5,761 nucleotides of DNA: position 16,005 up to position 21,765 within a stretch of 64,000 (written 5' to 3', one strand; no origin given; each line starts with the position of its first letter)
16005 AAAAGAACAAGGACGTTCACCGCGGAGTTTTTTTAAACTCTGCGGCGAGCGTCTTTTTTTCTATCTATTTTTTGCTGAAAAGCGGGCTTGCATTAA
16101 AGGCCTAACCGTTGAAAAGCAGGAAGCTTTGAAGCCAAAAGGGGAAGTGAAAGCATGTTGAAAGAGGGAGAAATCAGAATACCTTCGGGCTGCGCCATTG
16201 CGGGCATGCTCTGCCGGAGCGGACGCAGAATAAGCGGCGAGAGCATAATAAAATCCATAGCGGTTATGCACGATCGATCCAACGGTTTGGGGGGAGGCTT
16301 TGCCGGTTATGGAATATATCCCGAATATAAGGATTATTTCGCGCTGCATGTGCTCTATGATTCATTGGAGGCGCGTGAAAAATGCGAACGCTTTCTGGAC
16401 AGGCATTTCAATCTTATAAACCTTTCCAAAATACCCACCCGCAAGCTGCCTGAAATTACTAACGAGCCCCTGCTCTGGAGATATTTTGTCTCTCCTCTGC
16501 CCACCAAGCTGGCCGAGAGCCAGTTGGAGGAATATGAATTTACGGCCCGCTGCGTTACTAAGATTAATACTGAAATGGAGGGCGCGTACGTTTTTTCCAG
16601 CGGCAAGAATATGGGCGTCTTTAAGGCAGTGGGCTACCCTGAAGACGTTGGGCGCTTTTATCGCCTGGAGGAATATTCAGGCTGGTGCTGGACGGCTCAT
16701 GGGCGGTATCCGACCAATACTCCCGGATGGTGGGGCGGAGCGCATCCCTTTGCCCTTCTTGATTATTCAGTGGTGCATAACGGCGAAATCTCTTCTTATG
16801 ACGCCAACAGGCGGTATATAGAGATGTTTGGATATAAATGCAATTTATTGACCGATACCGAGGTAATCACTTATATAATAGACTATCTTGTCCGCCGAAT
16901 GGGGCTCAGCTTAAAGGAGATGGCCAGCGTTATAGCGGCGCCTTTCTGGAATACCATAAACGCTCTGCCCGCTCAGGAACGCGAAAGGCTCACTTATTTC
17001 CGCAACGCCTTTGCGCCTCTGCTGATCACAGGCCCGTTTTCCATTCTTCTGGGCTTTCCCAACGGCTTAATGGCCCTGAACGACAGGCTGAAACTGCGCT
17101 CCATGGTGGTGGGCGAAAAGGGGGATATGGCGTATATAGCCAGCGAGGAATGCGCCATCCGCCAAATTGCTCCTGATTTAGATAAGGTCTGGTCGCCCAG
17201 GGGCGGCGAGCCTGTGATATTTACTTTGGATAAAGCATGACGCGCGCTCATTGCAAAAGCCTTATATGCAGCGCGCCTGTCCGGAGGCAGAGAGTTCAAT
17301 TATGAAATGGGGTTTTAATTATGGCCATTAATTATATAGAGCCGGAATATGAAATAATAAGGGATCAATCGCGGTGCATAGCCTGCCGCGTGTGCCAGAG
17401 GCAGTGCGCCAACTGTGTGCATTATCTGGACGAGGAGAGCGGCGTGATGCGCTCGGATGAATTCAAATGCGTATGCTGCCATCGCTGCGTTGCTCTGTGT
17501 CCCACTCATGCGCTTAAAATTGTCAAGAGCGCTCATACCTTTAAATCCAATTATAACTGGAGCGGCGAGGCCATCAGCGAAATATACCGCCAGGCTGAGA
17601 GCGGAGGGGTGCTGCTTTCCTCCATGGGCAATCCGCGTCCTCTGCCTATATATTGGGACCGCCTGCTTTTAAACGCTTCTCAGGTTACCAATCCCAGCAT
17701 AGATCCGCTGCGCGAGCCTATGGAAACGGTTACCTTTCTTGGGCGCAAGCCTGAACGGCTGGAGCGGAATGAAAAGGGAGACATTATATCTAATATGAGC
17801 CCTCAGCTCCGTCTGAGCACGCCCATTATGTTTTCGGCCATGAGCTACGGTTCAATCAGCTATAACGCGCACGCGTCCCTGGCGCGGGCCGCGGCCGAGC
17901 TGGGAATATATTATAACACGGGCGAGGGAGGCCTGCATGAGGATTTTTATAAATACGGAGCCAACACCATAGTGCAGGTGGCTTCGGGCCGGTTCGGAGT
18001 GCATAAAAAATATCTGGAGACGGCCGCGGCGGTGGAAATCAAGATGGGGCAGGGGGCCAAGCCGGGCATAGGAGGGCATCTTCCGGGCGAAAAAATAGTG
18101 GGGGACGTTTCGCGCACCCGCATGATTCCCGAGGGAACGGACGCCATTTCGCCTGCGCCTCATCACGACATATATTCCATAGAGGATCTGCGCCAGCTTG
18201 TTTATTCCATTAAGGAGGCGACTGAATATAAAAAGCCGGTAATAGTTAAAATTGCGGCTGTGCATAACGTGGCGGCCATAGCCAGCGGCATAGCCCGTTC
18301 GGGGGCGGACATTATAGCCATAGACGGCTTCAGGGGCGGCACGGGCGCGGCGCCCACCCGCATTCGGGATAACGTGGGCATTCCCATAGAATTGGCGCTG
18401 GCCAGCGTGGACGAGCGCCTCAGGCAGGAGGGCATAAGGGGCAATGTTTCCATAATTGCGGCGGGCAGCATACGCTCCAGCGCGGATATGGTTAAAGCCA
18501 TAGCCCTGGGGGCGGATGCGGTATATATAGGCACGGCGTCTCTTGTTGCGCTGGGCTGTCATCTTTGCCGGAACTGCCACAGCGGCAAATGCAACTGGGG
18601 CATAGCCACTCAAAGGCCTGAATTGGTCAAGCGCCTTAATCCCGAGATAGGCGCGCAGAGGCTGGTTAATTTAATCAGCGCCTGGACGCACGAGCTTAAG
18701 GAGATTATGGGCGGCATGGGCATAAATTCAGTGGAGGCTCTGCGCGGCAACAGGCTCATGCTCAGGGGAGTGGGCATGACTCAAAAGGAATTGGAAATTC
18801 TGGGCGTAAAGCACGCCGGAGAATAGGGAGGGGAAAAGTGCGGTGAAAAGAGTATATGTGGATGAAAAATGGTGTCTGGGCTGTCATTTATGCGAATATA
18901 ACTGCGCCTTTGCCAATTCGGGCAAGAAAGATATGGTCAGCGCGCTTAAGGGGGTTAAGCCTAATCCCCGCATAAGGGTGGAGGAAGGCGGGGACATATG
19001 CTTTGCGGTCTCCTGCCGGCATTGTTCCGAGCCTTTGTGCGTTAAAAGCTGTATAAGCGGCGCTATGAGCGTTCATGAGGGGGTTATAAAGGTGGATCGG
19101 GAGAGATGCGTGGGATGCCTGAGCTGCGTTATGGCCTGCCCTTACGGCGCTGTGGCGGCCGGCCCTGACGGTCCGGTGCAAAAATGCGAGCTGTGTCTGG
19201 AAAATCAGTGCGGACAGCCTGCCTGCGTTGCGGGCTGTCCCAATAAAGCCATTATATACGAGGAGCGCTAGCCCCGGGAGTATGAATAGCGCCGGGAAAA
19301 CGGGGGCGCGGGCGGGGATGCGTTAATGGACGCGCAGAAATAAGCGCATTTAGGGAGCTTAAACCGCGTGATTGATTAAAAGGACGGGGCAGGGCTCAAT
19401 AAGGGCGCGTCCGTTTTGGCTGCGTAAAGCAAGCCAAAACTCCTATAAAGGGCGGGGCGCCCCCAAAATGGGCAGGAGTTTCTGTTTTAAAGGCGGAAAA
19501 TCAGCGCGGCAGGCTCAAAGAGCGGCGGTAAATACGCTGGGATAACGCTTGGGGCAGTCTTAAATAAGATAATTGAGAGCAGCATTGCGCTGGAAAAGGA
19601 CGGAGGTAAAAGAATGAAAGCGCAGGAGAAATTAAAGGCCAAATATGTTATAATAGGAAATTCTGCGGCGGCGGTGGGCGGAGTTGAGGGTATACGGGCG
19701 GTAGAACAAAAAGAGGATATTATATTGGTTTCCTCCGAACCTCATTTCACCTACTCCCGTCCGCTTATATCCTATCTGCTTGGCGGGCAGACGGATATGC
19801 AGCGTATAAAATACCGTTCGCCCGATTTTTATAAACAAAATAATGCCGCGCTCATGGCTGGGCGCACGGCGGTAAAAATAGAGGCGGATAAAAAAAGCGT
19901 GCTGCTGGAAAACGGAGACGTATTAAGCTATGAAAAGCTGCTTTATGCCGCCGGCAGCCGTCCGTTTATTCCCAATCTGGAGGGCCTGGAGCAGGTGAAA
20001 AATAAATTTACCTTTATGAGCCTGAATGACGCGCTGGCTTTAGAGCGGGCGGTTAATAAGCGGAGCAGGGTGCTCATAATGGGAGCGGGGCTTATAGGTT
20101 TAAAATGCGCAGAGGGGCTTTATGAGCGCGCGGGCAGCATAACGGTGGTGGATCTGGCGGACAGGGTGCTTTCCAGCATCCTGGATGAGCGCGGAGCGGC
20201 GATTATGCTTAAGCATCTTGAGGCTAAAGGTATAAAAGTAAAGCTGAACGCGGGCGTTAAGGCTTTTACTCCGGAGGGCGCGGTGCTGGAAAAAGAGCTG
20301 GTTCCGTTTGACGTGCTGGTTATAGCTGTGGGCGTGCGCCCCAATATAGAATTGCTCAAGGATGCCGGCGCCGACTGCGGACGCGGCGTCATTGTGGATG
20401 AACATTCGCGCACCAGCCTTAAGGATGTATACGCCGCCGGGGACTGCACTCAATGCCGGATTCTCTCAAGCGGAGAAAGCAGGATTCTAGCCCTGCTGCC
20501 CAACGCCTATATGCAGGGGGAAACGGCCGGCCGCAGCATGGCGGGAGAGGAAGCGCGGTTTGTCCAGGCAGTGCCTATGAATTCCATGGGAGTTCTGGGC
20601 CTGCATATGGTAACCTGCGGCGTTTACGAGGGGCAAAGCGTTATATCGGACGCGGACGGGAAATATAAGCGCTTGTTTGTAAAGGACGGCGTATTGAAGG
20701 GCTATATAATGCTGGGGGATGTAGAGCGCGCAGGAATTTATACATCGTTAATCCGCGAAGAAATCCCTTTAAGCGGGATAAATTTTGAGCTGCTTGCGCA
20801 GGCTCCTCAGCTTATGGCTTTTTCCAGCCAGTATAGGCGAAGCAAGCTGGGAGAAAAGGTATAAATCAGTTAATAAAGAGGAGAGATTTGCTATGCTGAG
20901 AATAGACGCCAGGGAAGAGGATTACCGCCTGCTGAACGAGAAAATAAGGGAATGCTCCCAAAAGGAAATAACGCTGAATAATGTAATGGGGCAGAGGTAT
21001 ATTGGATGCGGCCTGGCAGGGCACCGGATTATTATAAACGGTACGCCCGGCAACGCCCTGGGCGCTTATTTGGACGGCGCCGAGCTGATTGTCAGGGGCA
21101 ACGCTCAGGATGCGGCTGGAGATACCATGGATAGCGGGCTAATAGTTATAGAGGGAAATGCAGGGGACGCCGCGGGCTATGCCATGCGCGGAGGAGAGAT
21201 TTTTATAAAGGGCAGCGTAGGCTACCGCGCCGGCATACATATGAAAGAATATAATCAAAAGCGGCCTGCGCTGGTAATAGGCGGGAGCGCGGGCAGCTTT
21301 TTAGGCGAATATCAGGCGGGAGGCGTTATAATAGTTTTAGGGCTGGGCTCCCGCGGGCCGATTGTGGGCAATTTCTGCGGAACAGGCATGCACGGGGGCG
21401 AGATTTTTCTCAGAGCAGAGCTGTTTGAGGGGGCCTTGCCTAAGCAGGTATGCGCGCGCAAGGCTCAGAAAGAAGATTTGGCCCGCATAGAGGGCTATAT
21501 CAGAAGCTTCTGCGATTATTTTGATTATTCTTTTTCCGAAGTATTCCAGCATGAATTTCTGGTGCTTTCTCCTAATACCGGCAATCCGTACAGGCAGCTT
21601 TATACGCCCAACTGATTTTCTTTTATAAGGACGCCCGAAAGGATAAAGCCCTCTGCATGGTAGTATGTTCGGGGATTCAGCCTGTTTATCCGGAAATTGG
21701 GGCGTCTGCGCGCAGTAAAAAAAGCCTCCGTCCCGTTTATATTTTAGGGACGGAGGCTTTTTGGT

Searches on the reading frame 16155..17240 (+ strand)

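Call 33: search_protein_families(library=pfam, proteins=[window:16155-17240:+], max_evalue=0.00001)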
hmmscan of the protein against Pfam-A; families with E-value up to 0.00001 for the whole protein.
window:16155-17240:+ (361 aa): 2 families
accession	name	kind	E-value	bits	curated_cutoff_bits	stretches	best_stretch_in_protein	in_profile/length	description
PF00310.26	GATase_2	-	6.9e-09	35.4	19.9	1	102-223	123-246/420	Glutamine amidotransferases class-II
PF13522.11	GATase_6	-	1e-06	29.3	27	1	176-259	10-94/130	Glutamine amidotransferase domain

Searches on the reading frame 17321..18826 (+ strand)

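Call 33: search_protein_families(library=pfam, proteins=[window:17321-18826:+], max_evalue=0.00001)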
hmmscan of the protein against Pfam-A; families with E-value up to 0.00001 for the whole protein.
window:17321-18826:+ (501 aa): 5 families
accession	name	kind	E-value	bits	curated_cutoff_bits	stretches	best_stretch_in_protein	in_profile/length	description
PF01645.23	Glu_synthase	-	1e-143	479.4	20.4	1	108-469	3-369/369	Conserved region in glutamate synthase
PF04898.20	Glu_syn_central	-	8.1e-17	62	22.8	2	349-479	162-270/277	Glutamate synthase central domain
PF01070.24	FMN_dh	-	3.2e-10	40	24.9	1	371-413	269-311/350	FMN-dependent dehydrogenase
PF00478.31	IMPDH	-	8.8e-10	38.5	25.6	1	311-405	149-237/345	IMP dehydrogenase / GMP reductase domain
PF03060.21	NMO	-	8e-06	25.9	28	1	307-411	139-229/331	Nitronate monooxygenase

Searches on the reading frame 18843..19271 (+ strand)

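Call 33: search_protein_families(library=pfam, proteins=[window:18843-19271:+], max_evalue=0.00001)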
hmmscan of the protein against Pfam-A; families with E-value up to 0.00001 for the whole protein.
window:18843-19271:+ (142 aa): 6 families
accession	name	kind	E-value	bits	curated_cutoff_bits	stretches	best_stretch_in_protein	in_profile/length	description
PF13247.11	Fer4_11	-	5.7e-12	46.1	26.2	1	54-139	6-97/100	4Fe-4S dicluster domain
PF12837.12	Fer4_6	-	1.5e-10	40.9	25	1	81-103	1-23/24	4Fe-4S binding domain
PF12838.12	Fer4_7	-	5.7e-09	36.8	27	1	57-103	1-52/52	4Fe-4S dicluster domain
PF13187.11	Fer4_9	-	7.6e-09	35.9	27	0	58-103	2-51/52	4Fe-4S dicluster domain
PF12797.12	Fer4_2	-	1.5e-08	34.5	24.5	1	81-101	2-22/22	4Fe-4S binding domain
PF00037.32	Fer4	-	4.8e-08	32.9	21.1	1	82-104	1-23/24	4Fe-4S binding domain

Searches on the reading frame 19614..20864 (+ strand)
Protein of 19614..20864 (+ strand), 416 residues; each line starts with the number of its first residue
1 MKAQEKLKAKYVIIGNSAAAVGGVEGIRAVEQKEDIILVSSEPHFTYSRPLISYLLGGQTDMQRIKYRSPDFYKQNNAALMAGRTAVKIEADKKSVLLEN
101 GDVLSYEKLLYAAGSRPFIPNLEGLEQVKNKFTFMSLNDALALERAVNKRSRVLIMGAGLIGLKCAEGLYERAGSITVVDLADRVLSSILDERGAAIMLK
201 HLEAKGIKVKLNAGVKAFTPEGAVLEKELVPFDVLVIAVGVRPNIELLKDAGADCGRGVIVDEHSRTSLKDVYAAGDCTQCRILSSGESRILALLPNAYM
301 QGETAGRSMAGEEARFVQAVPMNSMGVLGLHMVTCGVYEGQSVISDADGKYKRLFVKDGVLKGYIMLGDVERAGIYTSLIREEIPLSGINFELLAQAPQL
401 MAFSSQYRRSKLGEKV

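Call 33: search_protein_families(library=pfam, proteins=[window:19614-20864:+], max_evalue=0.00001)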
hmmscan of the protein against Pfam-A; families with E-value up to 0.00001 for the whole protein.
window:19614-20864:+ (416 aa): 3 families
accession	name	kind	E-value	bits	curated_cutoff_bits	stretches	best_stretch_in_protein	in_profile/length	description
PF07992.20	Pyr_redox_2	-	1.1e-51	176.4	26.1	1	10-302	2-291/291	Pyridine nucleotide-disulphide oxidoreductase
PF00070.33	Pyr_redox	-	4.5e-14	53.2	22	1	152-222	1-70/82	Pyridine nucleotide-disulphide oxidoreductase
PF18267.7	Rubredoxin_C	-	1.3e-07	31.9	25.9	1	321-384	1-70/70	Rubredoxin NAD+ reductase C-terminal domain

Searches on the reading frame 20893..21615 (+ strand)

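Call 64: search_protein_families(library=pfam, proteins=[window:20893-21615:+], max_evalue=0.00001)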
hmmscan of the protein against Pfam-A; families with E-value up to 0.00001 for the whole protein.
window:20893-21615:+ (240 aa): 1 family
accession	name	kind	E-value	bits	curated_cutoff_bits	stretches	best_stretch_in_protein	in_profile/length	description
PF01493.24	GXGXG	-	3.6e-29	102.1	32.5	1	20-176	12-165/190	GXGXG motif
